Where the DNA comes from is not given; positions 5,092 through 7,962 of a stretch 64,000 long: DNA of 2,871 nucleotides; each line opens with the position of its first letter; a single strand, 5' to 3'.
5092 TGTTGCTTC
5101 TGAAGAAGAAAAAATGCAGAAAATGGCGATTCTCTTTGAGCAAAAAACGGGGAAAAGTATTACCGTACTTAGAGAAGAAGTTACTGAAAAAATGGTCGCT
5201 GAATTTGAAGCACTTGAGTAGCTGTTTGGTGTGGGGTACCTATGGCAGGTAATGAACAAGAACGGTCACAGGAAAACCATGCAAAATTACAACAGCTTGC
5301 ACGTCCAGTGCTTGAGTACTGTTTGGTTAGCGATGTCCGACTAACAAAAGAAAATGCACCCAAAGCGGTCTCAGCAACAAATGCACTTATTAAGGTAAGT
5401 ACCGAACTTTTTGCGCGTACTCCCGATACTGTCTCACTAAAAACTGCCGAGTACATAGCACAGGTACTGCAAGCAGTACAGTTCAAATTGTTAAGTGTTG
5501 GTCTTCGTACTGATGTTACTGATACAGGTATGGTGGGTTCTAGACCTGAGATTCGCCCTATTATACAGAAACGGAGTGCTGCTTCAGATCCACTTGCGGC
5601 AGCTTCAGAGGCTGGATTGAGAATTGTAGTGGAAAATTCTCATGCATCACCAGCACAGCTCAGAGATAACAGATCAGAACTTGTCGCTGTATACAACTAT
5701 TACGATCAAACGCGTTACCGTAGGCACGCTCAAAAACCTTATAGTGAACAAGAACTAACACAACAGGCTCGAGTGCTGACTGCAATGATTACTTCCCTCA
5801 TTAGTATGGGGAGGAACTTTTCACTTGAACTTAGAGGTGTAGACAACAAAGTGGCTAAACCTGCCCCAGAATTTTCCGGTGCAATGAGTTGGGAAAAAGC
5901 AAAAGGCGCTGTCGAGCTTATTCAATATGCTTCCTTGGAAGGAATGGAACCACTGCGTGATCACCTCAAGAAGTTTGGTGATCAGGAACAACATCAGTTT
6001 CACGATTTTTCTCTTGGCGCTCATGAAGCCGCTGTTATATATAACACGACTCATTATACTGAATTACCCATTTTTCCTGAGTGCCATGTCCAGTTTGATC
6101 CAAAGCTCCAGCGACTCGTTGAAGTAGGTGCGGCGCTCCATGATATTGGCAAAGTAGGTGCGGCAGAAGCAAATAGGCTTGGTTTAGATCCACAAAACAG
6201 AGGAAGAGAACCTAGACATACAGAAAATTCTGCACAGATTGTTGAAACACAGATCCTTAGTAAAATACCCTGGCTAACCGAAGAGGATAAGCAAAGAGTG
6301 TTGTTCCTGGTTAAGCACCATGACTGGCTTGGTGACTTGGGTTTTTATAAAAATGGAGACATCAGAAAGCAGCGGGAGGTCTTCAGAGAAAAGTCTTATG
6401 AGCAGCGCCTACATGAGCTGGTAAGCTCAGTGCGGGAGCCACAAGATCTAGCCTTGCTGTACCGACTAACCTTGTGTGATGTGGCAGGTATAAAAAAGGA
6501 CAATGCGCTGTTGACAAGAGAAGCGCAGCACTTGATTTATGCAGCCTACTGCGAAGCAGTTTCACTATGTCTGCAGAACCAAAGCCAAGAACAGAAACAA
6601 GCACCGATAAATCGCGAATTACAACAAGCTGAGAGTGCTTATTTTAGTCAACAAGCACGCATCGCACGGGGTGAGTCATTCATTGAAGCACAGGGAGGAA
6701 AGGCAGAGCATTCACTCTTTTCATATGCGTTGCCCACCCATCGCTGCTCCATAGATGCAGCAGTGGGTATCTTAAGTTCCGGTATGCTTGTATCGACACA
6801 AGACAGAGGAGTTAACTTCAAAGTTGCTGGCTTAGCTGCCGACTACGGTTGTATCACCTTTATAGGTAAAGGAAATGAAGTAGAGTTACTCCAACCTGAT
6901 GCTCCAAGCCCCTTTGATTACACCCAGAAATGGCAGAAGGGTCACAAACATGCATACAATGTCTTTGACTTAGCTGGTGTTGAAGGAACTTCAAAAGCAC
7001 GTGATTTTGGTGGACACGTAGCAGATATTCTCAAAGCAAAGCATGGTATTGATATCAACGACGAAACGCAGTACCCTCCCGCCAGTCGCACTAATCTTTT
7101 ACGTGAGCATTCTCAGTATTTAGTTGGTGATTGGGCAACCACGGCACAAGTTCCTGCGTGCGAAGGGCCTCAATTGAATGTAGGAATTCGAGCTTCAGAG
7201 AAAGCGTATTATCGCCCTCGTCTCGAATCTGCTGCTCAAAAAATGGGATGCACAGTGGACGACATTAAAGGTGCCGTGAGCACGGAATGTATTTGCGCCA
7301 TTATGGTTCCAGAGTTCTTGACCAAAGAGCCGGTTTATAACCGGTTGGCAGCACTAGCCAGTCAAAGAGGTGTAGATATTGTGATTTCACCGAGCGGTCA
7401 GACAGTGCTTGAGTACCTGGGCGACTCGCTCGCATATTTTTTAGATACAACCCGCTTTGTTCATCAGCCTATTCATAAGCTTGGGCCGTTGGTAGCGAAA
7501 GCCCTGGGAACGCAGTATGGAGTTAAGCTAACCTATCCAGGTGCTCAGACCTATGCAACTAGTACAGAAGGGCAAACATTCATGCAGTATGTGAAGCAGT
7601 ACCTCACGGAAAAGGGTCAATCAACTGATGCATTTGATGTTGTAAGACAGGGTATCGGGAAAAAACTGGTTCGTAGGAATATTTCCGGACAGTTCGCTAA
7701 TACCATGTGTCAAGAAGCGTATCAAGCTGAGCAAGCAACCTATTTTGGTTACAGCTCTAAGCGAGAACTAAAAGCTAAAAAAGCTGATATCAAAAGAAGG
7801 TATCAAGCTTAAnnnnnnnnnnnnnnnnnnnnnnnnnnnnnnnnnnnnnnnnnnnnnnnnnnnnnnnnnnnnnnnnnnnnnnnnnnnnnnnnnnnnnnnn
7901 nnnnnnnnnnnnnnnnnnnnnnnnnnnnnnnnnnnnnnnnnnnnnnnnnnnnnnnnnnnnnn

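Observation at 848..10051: Tightly packed 5-gene plus-strand block: 1322-aa membrane giant, small acidic protein, 856-aa HD-domain protein, macro-domain protein, 445-aa unknown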

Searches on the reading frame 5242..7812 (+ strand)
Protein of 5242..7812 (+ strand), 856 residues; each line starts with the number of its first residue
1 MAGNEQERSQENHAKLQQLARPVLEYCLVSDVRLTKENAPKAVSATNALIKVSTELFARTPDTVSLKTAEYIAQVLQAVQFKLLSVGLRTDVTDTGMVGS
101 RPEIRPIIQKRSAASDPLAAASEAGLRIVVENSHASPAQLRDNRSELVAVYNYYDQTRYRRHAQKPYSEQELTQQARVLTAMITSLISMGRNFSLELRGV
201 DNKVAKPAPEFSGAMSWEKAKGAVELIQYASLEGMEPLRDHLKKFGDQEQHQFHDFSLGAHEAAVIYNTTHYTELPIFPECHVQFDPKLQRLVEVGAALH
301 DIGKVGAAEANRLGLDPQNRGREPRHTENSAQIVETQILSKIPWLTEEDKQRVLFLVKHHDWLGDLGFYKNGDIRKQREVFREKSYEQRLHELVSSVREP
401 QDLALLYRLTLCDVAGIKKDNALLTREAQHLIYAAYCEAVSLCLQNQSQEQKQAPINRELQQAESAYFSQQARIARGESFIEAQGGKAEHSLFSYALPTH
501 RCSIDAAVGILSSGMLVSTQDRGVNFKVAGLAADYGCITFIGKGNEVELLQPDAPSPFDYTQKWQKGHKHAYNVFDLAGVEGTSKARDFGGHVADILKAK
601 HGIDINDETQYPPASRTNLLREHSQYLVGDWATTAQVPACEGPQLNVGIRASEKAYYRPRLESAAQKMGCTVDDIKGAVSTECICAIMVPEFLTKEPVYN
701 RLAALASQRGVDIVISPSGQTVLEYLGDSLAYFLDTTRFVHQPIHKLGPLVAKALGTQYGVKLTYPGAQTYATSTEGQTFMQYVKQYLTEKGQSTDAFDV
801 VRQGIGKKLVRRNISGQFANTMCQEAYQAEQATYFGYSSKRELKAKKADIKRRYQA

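Call 5: search_protein_families(library=pfam, proteins=[window:5242-7812:+], max_evalue=0.1)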
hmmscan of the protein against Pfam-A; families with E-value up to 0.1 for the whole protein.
window:5242-7812:+ (856 aa): 2 families
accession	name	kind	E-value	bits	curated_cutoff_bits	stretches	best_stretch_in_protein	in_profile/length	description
PF01966.28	HD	-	0.003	18.2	22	1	291-360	25-85/116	HD domain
PF17716.6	RIMC1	-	0.018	14.7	25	0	338-445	8-116/256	RAB7A-interacting MON1-CCZ1 complex subunit 1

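Call 6: search_protein_families(library=ncbifam, proteins=[window:5242-7812:+], max_evalue=0.1)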
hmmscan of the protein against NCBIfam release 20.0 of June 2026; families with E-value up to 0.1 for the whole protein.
window:5242-7812:+ (856 aa): 2 families
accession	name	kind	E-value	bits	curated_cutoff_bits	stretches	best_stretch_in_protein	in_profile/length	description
TIGR01596.1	cas3_HD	equivalog_domain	2.3e-05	24.5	43.45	1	286-404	27-143/178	CRISPR-associated endonuclease Cas3''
TIGR00277.1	HDIG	domain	0.057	13.3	27.6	0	291-335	28-66/84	HDIG domain-containing metalloprotein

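Call 7: search_protein_families(library=padloc, proteins=[window:5242-7812:+], max_evalue=0.1)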
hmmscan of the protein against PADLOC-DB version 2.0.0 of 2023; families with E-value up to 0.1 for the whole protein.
window:5242-7812:+ (856 aa): 5 families
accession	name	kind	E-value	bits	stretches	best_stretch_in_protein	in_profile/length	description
PDLC01254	Cas3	-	2.3e-07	29.2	1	235-400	6-125/164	CAS-I; effector_G3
PDLC00940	Cas3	-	6.1e-06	24.5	1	286-404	27-143/178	CRISPR-associated endonuclease Cas3-HD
PDLC01759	Cas3b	-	6.6e-05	19.8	1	254-389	7-120/711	-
PDLC01767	Cas3e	-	0.00029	17.5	1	284-466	60-195/680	-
PDLC01456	Cas3a2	-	0.0061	14.7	1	235-308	8-65/207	CAS-I; effector_G3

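Call 11: find_homologous_proteins(query=window:5242-7812:+, max_evalue=0.001)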
Query window:5242-7812:+ (856 aa): 3 proteins with E <= 0.001 among 8000 candidates.
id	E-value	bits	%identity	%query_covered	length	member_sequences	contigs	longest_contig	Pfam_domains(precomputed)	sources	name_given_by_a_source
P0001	0.0e+0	1938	100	100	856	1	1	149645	-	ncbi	-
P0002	0.0e+0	1652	84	100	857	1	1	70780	-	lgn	-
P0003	1.9e-117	412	37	73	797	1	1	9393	PF01966.29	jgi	-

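Call 12: find_encoding_contigs(protein=P0002, flank=10000, max_places=4)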
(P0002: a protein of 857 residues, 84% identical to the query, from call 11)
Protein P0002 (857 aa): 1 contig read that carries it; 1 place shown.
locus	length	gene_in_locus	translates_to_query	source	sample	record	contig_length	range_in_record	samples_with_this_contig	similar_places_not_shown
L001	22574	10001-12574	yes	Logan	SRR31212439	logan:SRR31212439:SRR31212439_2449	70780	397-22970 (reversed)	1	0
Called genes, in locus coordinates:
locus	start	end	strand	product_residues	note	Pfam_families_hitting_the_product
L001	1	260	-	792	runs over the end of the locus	PF00912:Transgly, PF00905:Transpeptidase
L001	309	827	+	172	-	-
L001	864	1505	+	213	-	PF13207:AAA_17, PF13238:AAA_18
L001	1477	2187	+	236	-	PF02517:Rce1-like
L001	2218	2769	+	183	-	PF18915:DUF5667 (weak)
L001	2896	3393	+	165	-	PF22811:Zn_ribbon_NrdR, PF03477:ATP-cone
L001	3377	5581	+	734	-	PF21995:RNR-II_ins_dom, PF02867:Ribonuc_red_lgC (faint)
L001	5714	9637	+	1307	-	-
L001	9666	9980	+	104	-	-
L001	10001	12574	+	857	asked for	-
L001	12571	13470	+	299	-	-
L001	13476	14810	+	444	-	-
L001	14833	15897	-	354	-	PF00814:TsaD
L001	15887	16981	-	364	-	PF01300:Sua5_yciO_yrdC, PF02367:TsaE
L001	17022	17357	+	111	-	-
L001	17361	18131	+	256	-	PF02096:60KD_IMP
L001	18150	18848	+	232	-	PF01145:Band_7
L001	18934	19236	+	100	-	PF00166:Cpn10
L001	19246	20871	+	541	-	PF00118:Cpn60_TCP1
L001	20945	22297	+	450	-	-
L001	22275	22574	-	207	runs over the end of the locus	PF02578:Cu-oxidase_4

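Call 13: find_encoding_contigs(protein=P0003, flank=10000, max_places=4)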
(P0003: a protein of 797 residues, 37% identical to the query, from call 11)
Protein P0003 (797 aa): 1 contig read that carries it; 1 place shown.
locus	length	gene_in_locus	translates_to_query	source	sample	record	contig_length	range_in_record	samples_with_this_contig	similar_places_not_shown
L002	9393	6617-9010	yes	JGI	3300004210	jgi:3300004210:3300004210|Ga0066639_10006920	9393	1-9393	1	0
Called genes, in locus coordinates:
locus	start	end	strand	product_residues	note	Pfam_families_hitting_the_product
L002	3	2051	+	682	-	?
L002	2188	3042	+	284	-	-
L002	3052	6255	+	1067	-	-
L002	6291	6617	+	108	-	-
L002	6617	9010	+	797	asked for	PF01966:HD (weak)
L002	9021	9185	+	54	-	-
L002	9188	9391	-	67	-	?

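Call 14: find_encoding_contigs(protein=P0001, flank=10000, max_places=4)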
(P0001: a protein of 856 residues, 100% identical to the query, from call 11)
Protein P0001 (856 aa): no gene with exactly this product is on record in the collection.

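Call 21: find_related_loci(query=A1, collection=genome_contigs, flank=10000)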
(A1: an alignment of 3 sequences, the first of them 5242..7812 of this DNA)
Query A1 (856 aa) in genome_contigs; peptide patterns used: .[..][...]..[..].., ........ (x = any residue, [..] = any of these).
600 stretches matched a pattern (row limit reached: there are more); 1 encode a relative of the query (tblastn E <= 1e-3); 1 distinct loci.
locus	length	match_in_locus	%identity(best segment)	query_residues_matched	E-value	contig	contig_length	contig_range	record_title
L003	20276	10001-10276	34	228-306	4e-6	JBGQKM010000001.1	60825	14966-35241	MAG: Planctomycetia bacterium isolate OBJ2_061818_050_61 k141_1226909_length_60825_cov_11.3900, whole genome shotgun seq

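Call 27: search_solved_structures(query=A1, max_evalue=1, show_alignments=2)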
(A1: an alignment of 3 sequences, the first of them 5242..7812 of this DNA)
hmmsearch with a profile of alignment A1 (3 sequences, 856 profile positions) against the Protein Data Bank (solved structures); distinct sequences matched with E-value up to 1: 0.

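Call 36: search_protein_representatives(alignment_id=A1)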
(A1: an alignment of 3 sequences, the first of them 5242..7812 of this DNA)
Query: 3 sequences, 856 profile positions. Proteins with E-value up to 0.001 (for the whole library): 25; up to 1e-10: 6; up to 1e-30: 4. The best 25 are listed.
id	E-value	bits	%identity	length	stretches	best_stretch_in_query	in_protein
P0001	0.0e+00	1778.0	-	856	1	1-856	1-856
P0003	0.0e+00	1237.2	-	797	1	28-854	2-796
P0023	3.3e-154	531.7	-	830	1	225-849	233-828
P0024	3.9e-63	230.4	-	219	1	239-460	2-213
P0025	1.6e-12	62.9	-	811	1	36-213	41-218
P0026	3.2e-12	61.9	-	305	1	208-427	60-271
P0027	2.9e-08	48.8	-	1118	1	249-428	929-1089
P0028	3.1e-08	48.7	-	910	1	249-426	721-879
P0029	4.5e-07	44.9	-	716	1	236-437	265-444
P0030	5.3e-07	44.7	-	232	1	249-425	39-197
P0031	1.2e-06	43.4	-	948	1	243-437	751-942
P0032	1.4e-06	43.3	-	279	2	326-430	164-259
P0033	3.0e-06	42.2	-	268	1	677-847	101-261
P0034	5.1e-06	41.4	-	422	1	240-442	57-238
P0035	6.9e-06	41.0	-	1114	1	249-428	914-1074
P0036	9.1e-06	40.6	-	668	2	673-845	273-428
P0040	2.4e-04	35.9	-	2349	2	673-838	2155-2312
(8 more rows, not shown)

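Call 41: search_protein_families(library=pfam, proteins=[P0023, P0025, P0036, P0040, P0033, P0027, P0028, P0029, P0031, P0026], max_evalue=0.01)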
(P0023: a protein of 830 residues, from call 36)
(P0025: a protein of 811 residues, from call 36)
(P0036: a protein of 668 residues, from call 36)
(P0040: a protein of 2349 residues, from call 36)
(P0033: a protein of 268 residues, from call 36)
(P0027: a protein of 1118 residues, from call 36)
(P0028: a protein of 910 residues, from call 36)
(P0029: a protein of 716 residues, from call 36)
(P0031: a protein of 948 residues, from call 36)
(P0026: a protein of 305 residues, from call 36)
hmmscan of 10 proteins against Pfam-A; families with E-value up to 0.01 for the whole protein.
P0023 (830 aa): 1 family
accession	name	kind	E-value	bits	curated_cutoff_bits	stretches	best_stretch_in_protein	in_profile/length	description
PF01966.28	HD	-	2.2e-06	28.4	22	1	267-365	2-93/116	HD domain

P0025 (811 aa): 0 families

P0036 (668 aa): 0 families

P0040 (2349 aa): 1 family
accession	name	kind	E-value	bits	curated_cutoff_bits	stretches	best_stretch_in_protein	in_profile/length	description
PF00498.31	FHA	-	4e-05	24.4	20.7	1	1752-1785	14-47/67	FHA domain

P0033 (268 aa): 0 families

P0027 (1118 aa): 1 family
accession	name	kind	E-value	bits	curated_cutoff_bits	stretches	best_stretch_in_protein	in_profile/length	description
PF01966.28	HD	-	0.0021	18.8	22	1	964-1029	25-90/116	HD domain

P0028 (910 aa): 0 families

P0029 (716 aa): 1 family
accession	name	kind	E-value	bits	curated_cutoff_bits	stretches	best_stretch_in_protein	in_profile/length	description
PF01966.28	HD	-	5.8e-08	33.5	22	1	289-381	2-90/116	HD domain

P0031 (948 aa): 3 families
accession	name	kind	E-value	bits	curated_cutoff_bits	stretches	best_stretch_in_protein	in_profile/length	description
PF04055.27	Radical_SAM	-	3.4e-14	53.8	29.5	1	268-441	6-166/166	Radical SAM superfamily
PF02310.24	B12-binding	-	1.2e-11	44.9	32.1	1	114-194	40-117/121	B12 binding domain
PF01966.28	HD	-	0.00026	21.7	22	1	768-852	3-90/116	HD domain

P0026 (305 aa): 1 family
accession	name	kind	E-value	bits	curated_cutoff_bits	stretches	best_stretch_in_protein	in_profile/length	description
PF01966.28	HD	-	1.7e-10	41.7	22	1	120-214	2-92/116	HD domain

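Call 49: find_encoding_contigs(protein=P0023, flank=10000, max_places=4)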
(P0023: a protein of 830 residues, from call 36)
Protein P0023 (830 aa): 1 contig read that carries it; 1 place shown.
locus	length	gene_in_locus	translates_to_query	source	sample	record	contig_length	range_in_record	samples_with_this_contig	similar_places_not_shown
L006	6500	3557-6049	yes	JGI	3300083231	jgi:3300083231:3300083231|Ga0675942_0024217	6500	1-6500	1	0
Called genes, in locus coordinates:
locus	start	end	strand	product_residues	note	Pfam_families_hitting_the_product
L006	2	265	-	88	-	?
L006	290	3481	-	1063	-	-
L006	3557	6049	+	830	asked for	PF01966:HD (weak)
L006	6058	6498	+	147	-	?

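Call 50: find_encoding_contigs(protein=P0025, flank=10000, max_places=4)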
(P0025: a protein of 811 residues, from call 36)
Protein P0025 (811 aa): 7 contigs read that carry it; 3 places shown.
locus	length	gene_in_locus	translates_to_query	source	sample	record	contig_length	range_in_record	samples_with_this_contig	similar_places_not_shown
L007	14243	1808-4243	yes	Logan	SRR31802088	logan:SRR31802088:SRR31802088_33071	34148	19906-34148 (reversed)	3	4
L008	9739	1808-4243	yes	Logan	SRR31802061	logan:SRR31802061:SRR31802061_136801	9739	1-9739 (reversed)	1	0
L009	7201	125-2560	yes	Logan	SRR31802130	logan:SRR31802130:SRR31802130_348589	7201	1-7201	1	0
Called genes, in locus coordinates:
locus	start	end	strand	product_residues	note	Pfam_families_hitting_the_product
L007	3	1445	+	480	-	?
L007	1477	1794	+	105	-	-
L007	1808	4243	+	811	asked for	-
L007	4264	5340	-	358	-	PF00814:TsaD, PF22521:HypF_C_2 (weak)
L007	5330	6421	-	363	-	PF01300:Sua5_yciO_yrdC, PF02367:TsaE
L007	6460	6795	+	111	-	-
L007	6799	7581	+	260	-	PF02096:60KD_IMP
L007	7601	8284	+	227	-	PF01145:Band_7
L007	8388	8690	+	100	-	PF00166:Cpn10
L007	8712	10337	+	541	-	PF00118:Cpn60_TCP1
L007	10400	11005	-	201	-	PF02578:Cu-oxidase_4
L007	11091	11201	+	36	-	-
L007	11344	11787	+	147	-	PF02308:MgtC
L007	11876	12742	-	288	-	-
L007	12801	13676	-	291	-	-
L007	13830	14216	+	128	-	-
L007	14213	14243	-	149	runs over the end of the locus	-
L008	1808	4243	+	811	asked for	-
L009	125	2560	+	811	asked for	-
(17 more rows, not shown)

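Call 54: search_protein_families(library=phrogs, proteins=[window:5242-7812:+, P0025], max_evalue=0.01)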
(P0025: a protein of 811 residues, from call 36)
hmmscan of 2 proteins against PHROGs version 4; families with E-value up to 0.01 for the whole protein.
window:5242-7812:+ (856 aa): 1 family
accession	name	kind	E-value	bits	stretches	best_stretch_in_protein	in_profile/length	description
phrog_6931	-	unknown function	2.4e-05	24.7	1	287-416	54-154/343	-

P0025 (811 aa): 0 families

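Call 70: find_encoding_contigs(protein=P0036, flank=8000, max_places=3)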
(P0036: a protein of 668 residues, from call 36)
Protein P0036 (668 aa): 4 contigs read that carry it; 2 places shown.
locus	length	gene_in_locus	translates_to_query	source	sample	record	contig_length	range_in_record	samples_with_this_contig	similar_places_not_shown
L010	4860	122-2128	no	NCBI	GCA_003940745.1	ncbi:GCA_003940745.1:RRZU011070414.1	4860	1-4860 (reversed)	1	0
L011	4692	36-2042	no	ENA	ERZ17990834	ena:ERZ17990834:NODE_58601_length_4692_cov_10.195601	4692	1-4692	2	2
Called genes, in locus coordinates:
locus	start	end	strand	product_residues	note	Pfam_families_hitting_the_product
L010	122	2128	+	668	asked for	-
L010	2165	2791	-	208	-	-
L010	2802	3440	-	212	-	-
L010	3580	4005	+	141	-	-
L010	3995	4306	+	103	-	-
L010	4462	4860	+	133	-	?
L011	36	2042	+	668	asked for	-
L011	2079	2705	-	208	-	-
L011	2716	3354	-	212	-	-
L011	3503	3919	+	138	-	-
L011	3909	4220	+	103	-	-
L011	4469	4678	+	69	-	-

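Call 71: find_encoding_contigs(protein=P0040, flank=8000, max_places=3)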
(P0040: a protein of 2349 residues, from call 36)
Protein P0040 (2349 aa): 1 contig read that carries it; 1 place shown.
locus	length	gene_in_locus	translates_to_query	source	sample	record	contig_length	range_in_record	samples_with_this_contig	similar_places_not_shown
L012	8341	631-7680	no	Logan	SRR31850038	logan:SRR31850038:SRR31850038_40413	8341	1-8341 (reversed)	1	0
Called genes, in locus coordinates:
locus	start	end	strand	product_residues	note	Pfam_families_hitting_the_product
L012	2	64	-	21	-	?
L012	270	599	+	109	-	-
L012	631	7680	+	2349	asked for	-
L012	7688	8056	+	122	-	-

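Call 72: find_encoding_contigs(protein=P0033, flank=8000, max_places=3)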
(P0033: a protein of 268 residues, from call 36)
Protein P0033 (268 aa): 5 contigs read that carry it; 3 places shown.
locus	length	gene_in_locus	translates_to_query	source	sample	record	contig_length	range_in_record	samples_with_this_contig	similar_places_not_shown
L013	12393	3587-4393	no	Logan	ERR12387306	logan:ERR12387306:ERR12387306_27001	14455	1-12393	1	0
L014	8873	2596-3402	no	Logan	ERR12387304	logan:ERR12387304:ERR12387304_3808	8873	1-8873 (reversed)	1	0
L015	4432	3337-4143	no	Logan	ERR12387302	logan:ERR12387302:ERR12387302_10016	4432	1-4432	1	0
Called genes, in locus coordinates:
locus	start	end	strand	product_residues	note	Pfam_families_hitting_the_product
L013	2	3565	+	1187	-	?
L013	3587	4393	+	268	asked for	-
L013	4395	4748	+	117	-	-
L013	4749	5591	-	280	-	PF05822:UMPH-1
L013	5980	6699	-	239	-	-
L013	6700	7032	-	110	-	-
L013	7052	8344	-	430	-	PF01336:tRNA_anti-codon, PF00152:tRNA-synt_2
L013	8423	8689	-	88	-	-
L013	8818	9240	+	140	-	-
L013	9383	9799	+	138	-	-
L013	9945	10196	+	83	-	-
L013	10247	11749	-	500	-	PF13522:GATase_6, PF13537:GATase_7, PF00733:Asn_synthase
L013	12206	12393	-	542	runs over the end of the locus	PF00912:Transgly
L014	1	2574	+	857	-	?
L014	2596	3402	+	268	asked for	-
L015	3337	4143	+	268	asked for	-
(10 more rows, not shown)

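Call 85: find_encoding_contigs(protein=P0024, flank=10000, max_places=3)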
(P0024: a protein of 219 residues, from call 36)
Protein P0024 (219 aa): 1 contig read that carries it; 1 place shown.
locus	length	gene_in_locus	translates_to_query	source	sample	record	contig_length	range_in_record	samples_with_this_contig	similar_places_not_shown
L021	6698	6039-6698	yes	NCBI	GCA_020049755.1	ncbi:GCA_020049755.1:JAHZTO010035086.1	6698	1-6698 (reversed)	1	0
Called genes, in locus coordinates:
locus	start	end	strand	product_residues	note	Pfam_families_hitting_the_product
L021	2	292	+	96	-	?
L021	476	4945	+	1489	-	-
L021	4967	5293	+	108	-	-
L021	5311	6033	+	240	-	-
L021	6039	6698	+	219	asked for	PF01966:HD (weak)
